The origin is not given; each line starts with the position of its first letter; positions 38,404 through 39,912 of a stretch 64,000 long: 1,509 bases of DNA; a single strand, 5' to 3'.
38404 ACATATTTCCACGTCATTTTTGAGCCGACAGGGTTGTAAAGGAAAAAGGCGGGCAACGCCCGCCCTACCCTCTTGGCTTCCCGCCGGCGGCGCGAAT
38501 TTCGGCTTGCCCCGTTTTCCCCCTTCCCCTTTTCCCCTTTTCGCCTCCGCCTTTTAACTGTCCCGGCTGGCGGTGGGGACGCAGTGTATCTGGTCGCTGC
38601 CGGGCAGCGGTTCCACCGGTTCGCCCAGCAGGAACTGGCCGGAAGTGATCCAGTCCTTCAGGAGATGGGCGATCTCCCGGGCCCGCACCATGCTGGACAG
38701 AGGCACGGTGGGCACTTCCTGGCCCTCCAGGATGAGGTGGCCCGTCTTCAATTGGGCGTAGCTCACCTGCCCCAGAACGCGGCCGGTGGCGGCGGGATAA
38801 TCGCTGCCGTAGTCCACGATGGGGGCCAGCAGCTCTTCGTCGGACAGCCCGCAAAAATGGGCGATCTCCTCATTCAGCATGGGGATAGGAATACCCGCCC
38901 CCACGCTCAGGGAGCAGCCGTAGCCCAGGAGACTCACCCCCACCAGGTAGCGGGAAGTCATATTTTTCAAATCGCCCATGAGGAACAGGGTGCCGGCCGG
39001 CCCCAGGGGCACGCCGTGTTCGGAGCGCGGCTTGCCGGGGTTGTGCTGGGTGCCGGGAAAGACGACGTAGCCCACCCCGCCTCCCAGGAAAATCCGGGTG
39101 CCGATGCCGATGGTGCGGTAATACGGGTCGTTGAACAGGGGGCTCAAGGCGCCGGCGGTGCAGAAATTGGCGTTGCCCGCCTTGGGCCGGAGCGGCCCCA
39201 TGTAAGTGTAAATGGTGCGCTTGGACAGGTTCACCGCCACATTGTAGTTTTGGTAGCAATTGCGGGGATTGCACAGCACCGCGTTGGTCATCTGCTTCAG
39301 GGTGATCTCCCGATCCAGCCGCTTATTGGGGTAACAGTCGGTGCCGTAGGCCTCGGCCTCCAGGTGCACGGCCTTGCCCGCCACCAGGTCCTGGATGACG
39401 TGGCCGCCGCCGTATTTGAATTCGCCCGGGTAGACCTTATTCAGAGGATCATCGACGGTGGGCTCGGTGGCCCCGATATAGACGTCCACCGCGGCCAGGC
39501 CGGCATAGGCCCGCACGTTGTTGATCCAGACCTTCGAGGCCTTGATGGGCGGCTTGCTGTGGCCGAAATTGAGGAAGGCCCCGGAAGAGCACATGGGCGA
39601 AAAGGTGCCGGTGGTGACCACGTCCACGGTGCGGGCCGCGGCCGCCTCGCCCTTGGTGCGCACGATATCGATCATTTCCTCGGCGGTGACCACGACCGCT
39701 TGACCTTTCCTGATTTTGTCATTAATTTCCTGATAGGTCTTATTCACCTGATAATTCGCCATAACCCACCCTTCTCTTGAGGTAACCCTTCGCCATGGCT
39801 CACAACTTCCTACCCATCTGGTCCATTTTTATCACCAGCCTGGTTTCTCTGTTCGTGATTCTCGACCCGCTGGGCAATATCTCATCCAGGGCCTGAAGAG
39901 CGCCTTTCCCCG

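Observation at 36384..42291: Cluster of sulfur-insertion and pincer-cofactor-type genes with a B12-radical SAM enzyme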

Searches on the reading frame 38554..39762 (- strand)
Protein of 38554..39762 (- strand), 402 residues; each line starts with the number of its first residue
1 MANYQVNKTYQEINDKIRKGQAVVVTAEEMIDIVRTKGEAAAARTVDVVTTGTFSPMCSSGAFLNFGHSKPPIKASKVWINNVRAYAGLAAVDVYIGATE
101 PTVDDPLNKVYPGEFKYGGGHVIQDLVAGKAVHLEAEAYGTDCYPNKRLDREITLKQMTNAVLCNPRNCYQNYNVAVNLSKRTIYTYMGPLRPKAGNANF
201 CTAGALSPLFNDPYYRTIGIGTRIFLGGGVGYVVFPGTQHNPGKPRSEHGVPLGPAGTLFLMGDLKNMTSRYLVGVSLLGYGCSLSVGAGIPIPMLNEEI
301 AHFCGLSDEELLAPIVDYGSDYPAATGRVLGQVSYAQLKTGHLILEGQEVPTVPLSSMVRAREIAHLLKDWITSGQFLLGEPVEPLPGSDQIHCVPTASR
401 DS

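Call 6: search_protein_families(library=pfam, proteins=[window:38554-39762:-], max_evalue=0.01)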
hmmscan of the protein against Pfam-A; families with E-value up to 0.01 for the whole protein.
window:38554-39762:- (402 aa): 1 family
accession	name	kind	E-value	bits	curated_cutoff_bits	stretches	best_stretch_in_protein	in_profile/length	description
PF01837.22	HcyBio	-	1.7e-155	517.6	26.2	1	22-379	1-349/349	Homocysteine biosynthesis enzyme, sulfur-incorporation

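Call 7: search_protein_families(library=ncbifam, proteins=[window:38554-39762:-], max_evalue=0.001)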
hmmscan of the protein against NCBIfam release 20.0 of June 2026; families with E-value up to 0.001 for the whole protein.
window:38554-39762:- (402 aa): 1 family
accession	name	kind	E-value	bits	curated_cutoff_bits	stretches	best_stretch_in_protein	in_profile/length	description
TIGR03287.1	methan_mark_16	hypoth_equivalog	1.6e-36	125.6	363.95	1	24-318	1-275/391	methanogenesis marker 16 metalloprotein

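Call 19: find_homologous_proteins(query=window:38554-39762:-, max_evalue=1e-30)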
Query window:38554-39762:- (402 aa): 8000 proteins with E <= 1e-30 among 8000 candidates; the best 120 are listed.
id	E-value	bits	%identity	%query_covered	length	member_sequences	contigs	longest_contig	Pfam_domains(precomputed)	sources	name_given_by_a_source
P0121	2.8e-267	904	98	100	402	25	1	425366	PF01837.23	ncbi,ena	-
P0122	2.6e-239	812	86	100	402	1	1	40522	PF01837.23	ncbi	-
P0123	4.6e-239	811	85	100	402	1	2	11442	PF01837.23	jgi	jgi:uncharacterized protein (DUF39 family)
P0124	4.8e-239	811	86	100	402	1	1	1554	PF01837.23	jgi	jgi:uncharacterized protein (DUF39 family)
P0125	5.2e-239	811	85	100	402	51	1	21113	PF01837.23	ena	-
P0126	6.3e-239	811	87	100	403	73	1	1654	PF01837.23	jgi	jgi:uncharacterized protein (DUF39 family)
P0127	9.2e-239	810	86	100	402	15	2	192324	PF01837.23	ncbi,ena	-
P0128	1.6e-238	810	85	100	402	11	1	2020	PF01837.23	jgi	jgi:uncharacterized protein (DUF39 family)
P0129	2.5e-237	806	85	100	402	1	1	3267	PF01837.23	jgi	-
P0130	3.3e-237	805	86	100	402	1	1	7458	PF01837.23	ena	-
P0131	3.4e-237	805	86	100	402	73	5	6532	PF01837.23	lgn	-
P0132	1.5e-236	803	86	100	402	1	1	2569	PF01837.23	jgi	jgi:uncharacterized protein (DUF39 family)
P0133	2.5e-236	802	86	100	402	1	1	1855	PF01837.23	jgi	-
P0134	3.2e-236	802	84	100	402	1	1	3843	PF01837.23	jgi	jgi:uncharacterized protein (DUF39 family)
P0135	3.3e-236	802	84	100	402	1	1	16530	PF01837.23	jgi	jgi:L-aspartate semialdehyde sulfurtransferase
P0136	4.8e-236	801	85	100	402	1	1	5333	PF01837.23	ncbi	-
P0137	9.0e-236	801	85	100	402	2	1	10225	PF01837.23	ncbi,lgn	ncbi:MAG: homocysteine biosynthesis protein [Desulfobaccales bacterium]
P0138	2.2e-235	799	85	100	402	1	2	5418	PF01837.23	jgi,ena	jgi:uncharacterized protein (DUF39 family)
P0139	2.3e-235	799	85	100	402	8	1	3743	PF01837.23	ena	-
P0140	2.8e-235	799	84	100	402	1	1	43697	PF01837.23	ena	-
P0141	7.1e-235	798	84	100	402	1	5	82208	PF01837.23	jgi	jgi:uncharacterized protein (DUF39 family)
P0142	8.3e-235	797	84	100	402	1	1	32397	PF01837.23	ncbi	-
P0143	2.1e-234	796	86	100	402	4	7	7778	PF01837.23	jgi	jgi:uncharacterized protein (DUF39 family)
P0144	2.5e-234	796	84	100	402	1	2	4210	PF01837.23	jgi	-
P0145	4.9e-234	795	84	100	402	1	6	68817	PF01837.23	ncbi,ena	-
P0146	5.3e-234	795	83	100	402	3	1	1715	PF01837.23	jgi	-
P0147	7.5e-234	794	83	100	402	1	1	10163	PF01837.23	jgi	jgi:uncharacterized protein (DUF39 family)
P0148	1.6e-233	793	83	100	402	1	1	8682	PF01837.23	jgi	-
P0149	3.4e-233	792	83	100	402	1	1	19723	PF01837.23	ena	-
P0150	3.4e-233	792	83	100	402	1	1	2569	PF01837.23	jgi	jgi:uncharacterized protein (DUF39 family)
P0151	3.9e-233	792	83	100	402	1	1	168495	PF01837.23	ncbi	ncbi:MAG: homocysteine biosynthesis protein [Thermodesulfobacteriota bacterium]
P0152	8.6e-233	791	83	100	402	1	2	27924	PF01837.23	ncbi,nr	ncbi:MAG: homocysteine biosynthesis protein [Syntrophales bacterium]|nr:homocysteine biosynthesis pr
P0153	8.7e-233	791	83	100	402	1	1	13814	PF01837.23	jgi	-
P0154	8.9e-233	791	84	100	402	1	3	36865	PF01837.23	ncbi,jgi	jgi:uncharacterized protein (DUF39 family)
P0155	1.9e-232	790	83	100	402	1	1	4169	PF01837.23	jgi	-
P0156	2.9e-232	789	83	100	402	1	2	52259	PF01837.23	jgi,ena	jgi:uncharacterized protein (DUF39 family)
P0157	3.2e-232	789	84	100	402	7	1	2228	PF01837.23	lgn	-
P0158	4.6e-232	788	83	100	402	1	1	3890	PF01837.23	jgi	jgi:uncharacterized protein (DUF39 family)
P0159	9.2e-232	787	83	100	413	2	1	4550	PF01837.23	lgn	-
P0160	4.3e-231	785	84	100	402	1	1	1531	PF01837.23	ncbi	-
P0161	1.9e-230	783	83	100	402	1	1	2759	PF01837.23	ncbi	-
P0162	7.0e-230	781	83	100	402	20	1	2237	PF01837.23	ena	-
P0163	1.9e-229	780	83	100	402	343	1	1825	PF01837.23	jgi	jgi:L-aspartate semialdehyde sulfurtransferase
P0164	1.9e-229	780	82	100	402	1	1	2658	PF01837.23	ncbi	-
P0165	2.6e-229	779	84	100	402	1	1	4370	PF01837.23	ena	-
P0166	3.4e-229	779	84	100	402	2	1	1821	PF01837.23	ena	-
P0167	4.1e-229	779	83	100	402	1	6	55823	PF01837.23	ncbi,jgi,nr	ncbi:MAG: hypothetical protein FJ134_03575 [Deltaproteobacteria bacterium]|nr:hypothetical protein [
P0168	8.0e-229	778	83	100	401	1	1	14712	PF01837.23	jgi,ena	-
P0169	2.4e-227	773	83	100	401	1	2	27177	PF01837.23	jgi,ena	jgi:uncharacterized protein (DUF39 family)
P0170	2.9e-227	773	84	96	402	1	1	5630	PF01837.23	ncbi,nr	ncbi:MAG: hypothetical protein A2Y80_00665 [Deltaproteobacteria bacterium RBG_13_58_19]|nr:MAG: hypo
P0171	5.9e-227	772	85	97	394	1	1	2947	PF01837.23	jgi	jgi:uncharacterized protein (DUF39 family)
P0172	7.9e-227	771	82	100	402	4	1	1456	PF01837.23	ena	-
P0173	8.8e-227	771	81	100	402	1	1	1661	PF01837.23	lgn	-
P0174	1.1e-226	771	82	100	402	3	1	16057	PF01837.23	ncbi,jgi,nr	ncbi:MAG: hypothetical protein FJ126_02025 [Deltaproteobacteria bacterium]|nr:hypothetical protein [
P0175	1.1e-226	771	83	100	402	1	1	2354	PF01837.23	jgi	jgi:L-aspartate semialdehyde sulfurtransferase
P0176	4.0e-226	769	82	100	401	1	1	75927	PF01837.23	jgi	jgi:uncharacterized protein (DUF39 family)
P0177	7.8e-226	768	82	100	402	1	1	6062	PF01837.23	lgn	-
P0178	1.2e-225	767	81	100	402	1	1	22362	PF01837.23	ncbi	-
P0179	1.7e-225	767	81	100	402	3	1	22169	PF01837.23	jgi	jgi:L-aspartate semialdehyde sulfurtransferase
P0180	1.9e-225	767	81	100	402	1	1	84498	PF01837.23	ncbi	ncbi:MAG: homocysteine biosynthesis protein [Thermodesulfobacteriota bacterium]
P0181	3.3e-225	766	81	100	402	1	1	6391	PF01837.23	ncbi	-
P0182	5.4e-225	765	81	100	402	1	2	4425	PF01837.23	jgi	jgi:uncharacterized protein (DUF39 family)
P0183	7.0e-225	765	82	100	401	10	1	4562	PF01837.23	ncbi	-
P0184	1.6e-224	763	81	100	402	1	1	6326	PF01837.23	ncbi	-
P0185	3.0e-224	763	81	100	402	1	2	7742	PF01837.23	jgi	jgi:uncharacterized protein (DUF39 family)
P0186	1.1e-223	761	80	100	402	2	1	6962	PF01837.23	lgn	-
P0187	1.2e-223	761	81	100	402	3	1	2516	PF01837.23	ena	-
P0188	2.2e-223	760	80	100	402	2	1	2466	PF01837.23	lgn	-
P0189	3.1e-223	759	80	100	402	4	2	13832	PF01837.23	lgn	-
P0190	5.4e-223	759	80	100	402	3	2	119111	PF01837.23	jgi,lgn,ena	-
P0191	5.4e-223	758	80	100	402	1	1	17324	PF01837.23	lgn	-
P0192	6.6e-223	758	80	100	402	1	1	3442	PF01837.23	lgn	-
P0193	1.0e-222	758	84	95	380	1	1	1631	PF01837.23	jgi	jgi:uncharacterized protein (DUF39 family)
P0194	1.7e-222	757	81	100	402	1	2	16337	PF01837.23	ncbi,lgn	ncbi:MAG: homocysteine biosynthesis protein [Thermodesulfobacteriota bacterium]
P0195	2.0e-222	757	80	100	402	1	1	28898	PF01837.23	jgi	jgi:uncharacterized protein (DUF39 family)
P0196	3.2e-222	756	81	96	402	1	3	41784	PF01837.23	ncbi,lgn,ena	-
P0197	7.3e-222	755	84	95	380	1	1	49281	PF01837.23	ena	-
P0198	1.0e-221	754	80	100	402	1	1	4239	PF01837.23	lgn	-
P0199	3.4e-221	753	80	100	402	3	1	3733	PF01837.23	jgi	jgi:uncharacterized protein (DUF39 family)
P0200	6.9e-221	752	80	100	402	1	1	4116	PF01837.23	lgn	-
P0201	1.6e-220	750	80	100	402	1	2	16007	PF01837.23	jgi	jgi:uncharacterized protein (DUF39 family)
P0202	1.8e-220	750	80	100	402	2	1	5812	PF01837.23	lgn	-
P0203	2.6e-220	750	82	96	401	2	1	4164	PF01837.23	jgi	jgi:uncharacterized protein (DUF39 family)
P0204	1.1e-219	748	79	100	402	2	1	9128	PF01837.23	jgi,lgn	jgi:uncharacterized protein (DUF39 family)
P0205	1.4e-219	747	81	97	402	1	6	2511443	PF01837.23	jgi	jgi:L-aspartate semialdehyde sulfurtransferase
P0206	2.1e-219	747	79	100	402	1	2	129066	PF01837.23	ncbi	-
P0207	2.2e-219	747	79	100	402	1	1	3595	PF01837.23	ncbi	-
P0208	3.4e-219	746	80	100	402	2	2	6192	PF01837.23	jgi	jgi:uncharacterized protein (DUF39 family)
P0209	5.3e-219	745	79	100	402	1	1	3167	PF01837.23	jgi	jgi:uncharacterized protein (DUF39 family)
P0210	7.7e-219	745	78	100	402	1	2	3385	PF01837.23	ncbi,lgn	-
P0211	1.1e-218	744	78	100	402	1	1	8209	PF01837.23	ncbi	-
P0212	1.9e-218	743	79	100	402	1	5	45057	PF01837.23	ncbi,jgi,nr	ncbi:MAG: hypothetical protein FJ128_07700 [Deltaproteobacteria bacterium]|nr:hypothetical protein [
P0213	3.1e-218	743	80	100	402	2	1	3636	PF01837.23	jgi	jgi:uncharacterized protein (DUF39 family)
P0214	3.9e-218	742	78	100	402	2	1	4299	PF01837.23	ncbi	-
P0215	4.3e-218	742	78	100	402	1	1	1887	PF01837.23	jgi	jgi:uncharacterized protein (DUF39 family)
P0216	4.6e-218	742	83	97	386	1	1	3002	PF01837.23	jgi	jgi:uncharacterized protein (DUF39 family)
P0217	2.1e-217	740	79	100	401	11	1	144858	PF01837.23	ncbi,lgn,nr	ncbi:MAG: homocysteine biosynthesis protein [Deltaproteobacteria bacterium]|nr:homocysteine biosynth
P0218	2.4e-217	740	77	100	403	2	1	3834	PF01837.23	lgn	-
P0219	5.3e-217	739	81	96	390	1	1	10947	PF01837.23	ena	-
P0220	6.5e-216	735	80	96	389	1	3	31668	PF01837.23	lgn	-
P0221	7.4e-216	735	79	97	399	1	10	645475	PF01837.23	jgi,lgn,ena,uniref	jgi:uncharacterized protein (DUF39 family)|uniref:Homocysteine biosynthesis enzyme sulfur-incorporat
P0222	8.4e-216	735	77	100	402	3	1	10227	PF01837.23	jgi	jgi:uncharacterized protein (DUF39 family)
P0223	1.3e-215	734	77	100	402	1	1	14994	PF01837.23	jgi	jgi:L-aspartate semialdehyde sulfurtransferase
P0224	1.4e-215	734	77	100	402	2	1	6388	PF01837.23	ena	-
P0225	3.7e-215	733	79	97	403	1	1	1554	PF01837.23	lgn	-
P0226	3.9e-215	733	77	100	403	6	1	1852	PF01837.23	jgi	jgi:L-aspartate semialdehyde sulfurtransferase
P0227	9.0e-215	731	79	97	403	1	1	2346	PF01837.23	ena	-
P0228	6.2e-214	729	79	97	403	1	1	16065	PF01837.23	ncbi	-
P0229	7.7e-214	728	77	100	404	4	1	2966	PF01837.23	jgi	jgi:uncharacterized protein (DUF39 family)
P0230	2.9e-213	726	78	97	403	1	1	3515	PF01837.23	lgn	-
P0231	3.7e-213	726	78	100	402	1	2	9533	PF01837.23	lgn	-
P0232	4.2e-213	726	76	100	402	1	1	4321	PF01837.23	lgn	-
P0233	4.2e-213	726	77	100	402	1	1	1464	PF01837.23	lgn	-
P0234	5.9e-213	725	78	97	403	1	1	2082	PF01837.23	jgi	jgi:uncharacterized protein (DUF39 family)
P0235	9.0e-213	725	78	97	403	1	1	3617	PF01837.23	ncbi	ncbi:MAG: homocysteine biosynthesis protein [Desulfobaccales bacterium]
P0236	1.4e-212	724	78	97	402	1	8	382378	PF01837.23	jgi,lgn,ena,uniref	jgi:uncharacterized protein (DUF39 family)|uniref:Homocysteine biosynthesis enzyme sulfur-incorporat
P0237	1.7e-212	724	77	97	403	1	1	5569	PF01837.23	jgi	jgi:uncharacterized protein (DUF39 family)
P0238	2.6e-212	723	76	100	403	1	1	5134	PF01837.23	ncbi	ncbi:MAG: homocysteine biosynthesis protein [Desulfobaccales bacterium]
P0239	4.6e-212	722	78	97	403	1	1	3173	PF01837.23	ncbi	-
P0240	1.2e-211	721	76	100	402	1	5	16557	PF01837.23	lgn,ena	-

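Call 20: find_encoding_contigs(protein=P0121, flank=10000, max_places=2)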
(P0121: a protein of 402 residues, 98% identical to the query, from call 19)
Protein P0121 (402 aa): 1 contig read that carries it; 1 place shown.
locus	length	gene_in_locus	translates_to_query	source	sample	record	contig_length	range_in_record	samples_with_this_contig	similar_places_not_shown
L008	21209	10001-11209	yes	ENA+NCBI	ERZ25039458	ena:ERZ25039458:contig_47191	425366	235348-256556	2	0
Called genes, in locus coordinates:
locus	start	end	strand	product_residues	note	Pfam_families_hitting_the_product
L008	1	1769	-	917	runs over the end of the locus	PF20464:MmeI_N, PF20465:MmeI_hel, PF20473:MmeI_Mtase, PF02384:N6_Mtase (weak), PF20466:MmeI_TRD, PF20467:MmeI_C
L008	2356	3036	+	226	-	PF02308:MgtC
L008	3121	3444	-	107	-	-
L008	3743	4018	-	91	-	-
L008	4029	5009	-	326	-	PF00768:Peptidase_S11, PF13354:Beta-lactamase2, PF00905:Transpeptidase (faint)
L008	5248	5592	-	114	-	PF00085:Thioredoxin (weak), PF03190:Thioredox_DsbH, PF13899:Thioredoxin_7, PF13098:Thioredoxin_2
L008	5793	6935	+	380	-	PF13506:Glyco_transf_21, PF00535:Glycos_transf_2 (weak), PF13641:Glyco_tranf_2_3, PF13632:Glyco_trans_2_3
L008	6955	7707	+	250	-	PF00731:AIRC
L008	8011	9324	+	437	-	PF02310:B12-binding, PF04055:Radical_SAM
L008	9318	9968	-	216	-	PF01914:MarC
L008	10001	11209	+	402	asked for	PF01837:HcyBio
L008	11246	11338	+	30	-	-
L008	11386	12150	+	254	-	-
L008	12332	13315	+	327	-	PF02568:ThiI (weak), PF18297:NFACT-R_2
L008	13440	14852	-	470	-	PF01225:Mur_ligase, PF08245:Mur_ligase_M, PF02875:Mur_ligase_C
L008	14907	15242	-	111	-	-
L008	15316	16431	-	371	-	PF00144:Beta-lactamase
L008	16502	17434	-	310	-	PF01820:Dala_Dala_lig_N, PF02655:ATP-grasp_3, PF02222:ATP-grasp (weak), PF02786:CPSase_L_D2 (weak), PF07478:Dala_Dala_lig_C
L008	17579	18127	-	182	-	PF01966:HD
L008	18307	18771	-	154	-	PF02542:YgbB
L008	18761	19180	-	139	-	PF01128:IspD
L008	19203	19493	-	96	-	PF01128:IspD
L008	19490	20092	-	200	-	-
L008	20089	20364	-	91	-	-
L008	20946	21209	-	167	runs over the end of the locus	PF01370:Epimerase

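Call 24: find_related_loci(query=A1, collection=genome_contigs, flank=10000)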
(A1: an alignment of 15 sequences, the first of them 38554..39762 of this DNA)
Query A1 (402 aa) in genome_contigs; peptide patterns used: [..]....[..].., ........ (x = any residue, [..] = any of these).
600 stretches matched a pattern (row limit reached: there are more); 519 encode a relative of the query (tblastn E <= 1e-3); the best 80 are kept; 80 distinct loci.
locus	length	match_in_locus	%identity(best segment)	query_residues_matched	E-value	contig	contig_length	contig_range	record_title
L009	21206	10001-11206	98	1-402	0e+0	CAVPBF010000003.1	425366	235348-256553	MAG: uncultured delta proteobacterium isolate MFD00008.bin.2.116 genome assembly, contig: contig_47191, whole genome sho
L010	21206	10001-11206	92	1-402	0e+0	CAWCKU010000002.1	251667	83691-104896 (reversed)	MAG: uncultured delta proteobacterium isolate MFD01872.bin.2.172 genome assembly, contig: contig_113516, whole genome sh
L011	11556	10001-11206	90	1-402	0e+0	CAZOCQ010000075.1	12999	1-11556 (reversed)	MAG TPA_asm: uncultured Desulfobacca sp. isolate binchicken_co107_299 genome assembly, contig: NODE_11143_length_12999_c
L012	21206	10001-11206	88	1-402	0e+0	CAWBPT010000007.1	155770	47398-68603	MAG: uncultured delta proteobacterium isolate MFD04408.bin.1.190 genome assembly, contig: contig_23846, whole genome sho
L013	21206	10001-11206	86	1-402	0e+0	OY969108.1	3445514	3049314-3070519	MAG: uncultured delta proteobacterium isolate MFD01828.bin.c.1 genome assembly, chromosome: 1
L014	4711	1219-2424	86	1-402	0e+0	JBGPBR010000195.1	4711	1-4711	MAG: Desulfobaccia bacterium isolate OBJ_0618_130150_100 k141_6372727_length_4711_cov_11.5856, whole genome shotgun sequ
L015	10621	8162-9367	85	1-402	0e+0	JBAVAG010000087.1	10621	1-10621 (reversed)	MAG: Desulfobaccales bacterium isolate MFD09281_ilm_asm_bin32 k127_299138, whole genome shotgun sequence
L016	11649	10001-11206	85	1-402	0e+0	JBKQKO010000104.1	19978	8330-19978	MAG: Desulfobaccales bacterium isolate CRr1A1B1C__bin_77 CRr1A1B1C_000000327990, whole genome shotgun sequence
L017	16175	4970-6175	84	1-402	0e+0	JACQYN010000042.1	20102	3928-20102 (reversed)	MAG: Deltaproteobacteria bacterium isolate NC_groundwater_1542_Pr4_S-0.65um_58_23 SR1-18-Sp65_coassembly_scaffold_126289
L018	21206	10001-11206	84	1-402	0e+0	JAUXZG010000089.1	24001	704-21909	MAG: Desulfobaccales bacterium isolate C18_maxbin.032 C18_k141_400936, whole genome shotgun sequence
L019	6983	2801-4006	85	1-402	0e+0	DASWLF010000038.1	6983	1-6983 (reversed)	MAG TPA_asm: Desulfobaccales bacterium isolate SMAG_U2941 k141_9171, whole genome shotgun sequence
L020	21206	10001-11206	84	1-402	0e+0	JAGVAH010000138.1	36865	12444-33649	MAG: Syntrophobacterales bacterium isolate DeMMO6_13 c_000000005069, whole genome shotgun sequence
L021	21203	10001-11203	83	1-401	0e+0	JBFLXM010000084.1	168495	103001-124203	MAG: Thermodesulfobacteriota bacterium isolate MAG058 MAG058_84, whole genome shotgun sequence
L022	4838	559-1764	85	1-402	0e+0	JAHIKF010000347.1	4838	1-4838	MAG: Proteobacteria bacterium isolate KR13_N1.mb.39 KR13_N1.mb.39_k141_159778, whole genome shotgun sequence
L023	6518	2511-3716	83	1-402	0e+0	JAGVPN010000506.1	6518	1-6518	MAG: Syntrophobacterales bacterium isolate DeMMO3_32 c_000000061956, whole genome shotgun sequence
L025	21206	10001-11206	82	1-402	0e+0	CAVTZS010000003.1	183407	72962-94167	MAG: uncultured delta proteobacterium isolate MFD04408.bin.1.59 genome assembly, contig: contig_23858, whole genome shot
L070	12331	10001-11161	71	1-387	0e+0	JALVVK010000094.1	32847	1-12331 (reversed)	MAG: Deltaproteobacteria bacterium isolate M10_metabat1_scaf2bin.021 M10_NODE_453_length_32847_cov_8.669835, whole genom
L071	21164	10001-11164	69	1-388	0e+0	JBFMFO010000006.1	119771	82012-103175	MAG: Thermodesulfobacteriota bacterium isolate MAG273 MAG273_6, whole genome shotgun sequence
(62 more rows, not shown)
